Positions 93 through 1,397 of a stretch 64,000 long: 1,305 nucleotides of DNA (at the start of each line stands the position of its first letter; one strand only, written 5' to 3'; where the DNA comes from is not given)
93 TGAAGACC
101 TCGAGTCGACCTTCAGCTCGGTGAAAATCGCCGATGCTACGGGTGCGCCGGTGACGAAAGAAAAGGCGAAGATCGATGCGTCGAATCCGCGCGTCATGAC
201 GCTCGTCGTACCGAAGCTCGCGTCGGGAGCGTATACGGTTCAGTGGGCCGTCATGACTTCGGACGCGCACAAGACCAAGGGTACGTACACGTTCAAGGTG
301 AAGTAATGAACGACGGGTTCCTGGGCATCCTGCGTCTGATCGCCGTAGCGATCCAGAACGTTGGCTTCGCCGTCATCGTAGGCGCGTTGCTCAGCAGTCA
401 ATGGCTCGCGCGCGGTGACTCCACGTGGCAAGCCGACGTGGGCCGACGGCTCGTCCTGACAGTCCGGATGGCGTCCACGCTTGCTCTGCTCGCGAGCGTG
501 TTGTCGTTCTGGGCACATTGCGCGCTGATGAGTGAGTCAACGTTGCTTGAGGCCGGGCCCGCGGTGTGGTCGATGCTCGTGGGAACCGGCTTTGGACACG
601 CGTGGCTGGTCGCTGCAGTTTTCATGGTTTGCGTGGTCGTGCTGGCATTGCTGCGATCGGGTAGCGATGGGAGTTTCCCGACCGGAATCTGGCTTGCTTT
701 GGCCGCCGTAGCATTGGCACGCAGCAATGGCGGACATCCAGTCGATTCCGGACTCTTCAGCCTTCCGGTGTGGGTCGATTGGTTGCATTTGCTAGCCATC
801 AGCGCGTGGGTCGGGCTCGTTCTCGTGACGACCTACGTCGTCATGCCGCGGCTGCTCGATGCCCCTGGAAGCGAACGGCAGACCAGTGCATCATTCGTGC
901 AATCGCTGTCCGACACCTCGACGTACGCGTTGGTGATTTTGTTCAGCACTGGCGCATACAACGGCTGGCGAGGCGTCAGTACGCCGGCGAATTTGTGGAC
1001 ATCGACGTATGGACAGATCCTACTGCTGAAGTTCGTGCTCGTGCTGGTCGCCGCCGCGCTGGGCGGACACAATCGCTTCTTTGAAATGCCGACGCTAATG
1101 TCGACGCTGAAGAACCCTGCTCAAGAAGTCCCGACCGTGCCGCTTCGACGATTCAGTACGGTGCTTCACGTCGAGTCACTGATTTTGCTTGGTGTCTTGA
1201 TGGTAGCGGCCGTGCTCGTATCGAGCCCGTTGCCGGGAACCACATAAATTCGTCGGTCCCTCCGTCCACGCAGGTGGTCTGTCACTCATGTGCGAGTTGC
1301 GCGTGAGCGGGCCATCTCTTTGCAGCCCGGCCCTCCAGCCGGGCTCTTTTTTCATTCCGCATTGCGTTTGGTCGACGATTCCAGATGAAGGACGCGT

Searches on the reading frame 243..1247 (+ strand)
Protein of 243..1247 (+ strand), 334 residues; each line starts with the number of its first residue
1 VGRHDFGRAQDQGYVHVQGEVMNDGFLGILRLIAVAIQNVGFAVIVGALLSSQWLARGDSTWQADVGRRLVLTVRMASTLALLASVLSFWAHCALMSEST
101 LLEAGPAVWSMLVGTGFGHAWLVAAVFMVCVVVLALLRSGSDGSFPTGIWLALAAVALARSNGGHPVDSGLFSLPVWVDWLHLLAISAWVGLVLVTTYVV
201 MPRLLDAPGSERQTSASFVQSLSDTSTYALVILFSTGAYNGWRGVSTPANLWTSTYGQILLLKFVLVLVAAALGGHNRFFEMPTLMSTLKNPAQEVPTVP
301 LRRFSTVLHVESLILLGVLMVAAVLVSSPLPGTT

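Call 67: find_encoding_contigs(protein=window:243-1247:+, flank=10000, max_places=10)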
Protein window:243-1247:+ (334 aa): no gene with exactly this product is on record in the collection.
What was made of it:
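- Tried and rejected: The first look-up failed because of a wrong start codon (call 67).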

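Call 68: find_encoding_contigs(protein=window:306-1247:+, flank=10000, max_places=10)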
Protein window:306-1247:+ (313 aa): 24 contigs read that carry it; 1 place shown.
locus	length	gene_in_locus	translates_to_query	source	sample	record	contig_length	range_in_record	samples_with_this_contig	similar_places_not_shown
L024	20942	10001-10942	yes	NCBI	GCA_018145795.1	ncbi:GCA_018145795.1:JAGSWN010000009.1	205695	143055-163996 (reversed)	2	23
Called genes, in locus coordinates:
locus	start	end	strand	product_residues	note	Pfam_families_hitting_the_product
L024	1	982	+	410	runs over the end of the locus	PF07690:MFS_1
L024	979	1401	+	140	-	PF03960:ArsC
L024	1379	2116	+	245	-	PF03358:FMN_red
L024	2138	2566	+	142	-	PF13508:Acetyltransf_7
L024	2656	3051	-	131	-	PF03713:DUF305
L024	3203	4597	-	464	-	PF00672:HAMP, PF26769:HAMP_PhoQ (weak), PF00512:HisKA, PF02518:HATPase_c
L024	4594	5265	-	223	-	PF00072:Response_reg, PF00486:Trans_reg_C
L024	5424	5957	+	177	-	-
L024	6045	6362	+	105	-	-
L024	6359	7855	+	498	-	PF02321:OEP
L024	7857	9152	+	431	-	PF07732:Cu-oxidase_3, PF07731:Cu-oxidase_2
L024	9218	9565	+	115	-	PF11604:CusF_Ec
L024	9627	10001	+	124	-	PF04234:CopC, PF13860:FlgD_ig (faint)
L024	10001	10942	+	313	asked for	PF05425:CopD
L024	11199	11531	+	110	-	PF13663:DUF4148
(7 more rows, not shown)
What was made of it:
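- Tried and rejected: The second showed that the metal island continues for more than 10 kb, into arsenic-resistance genes (call 68).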
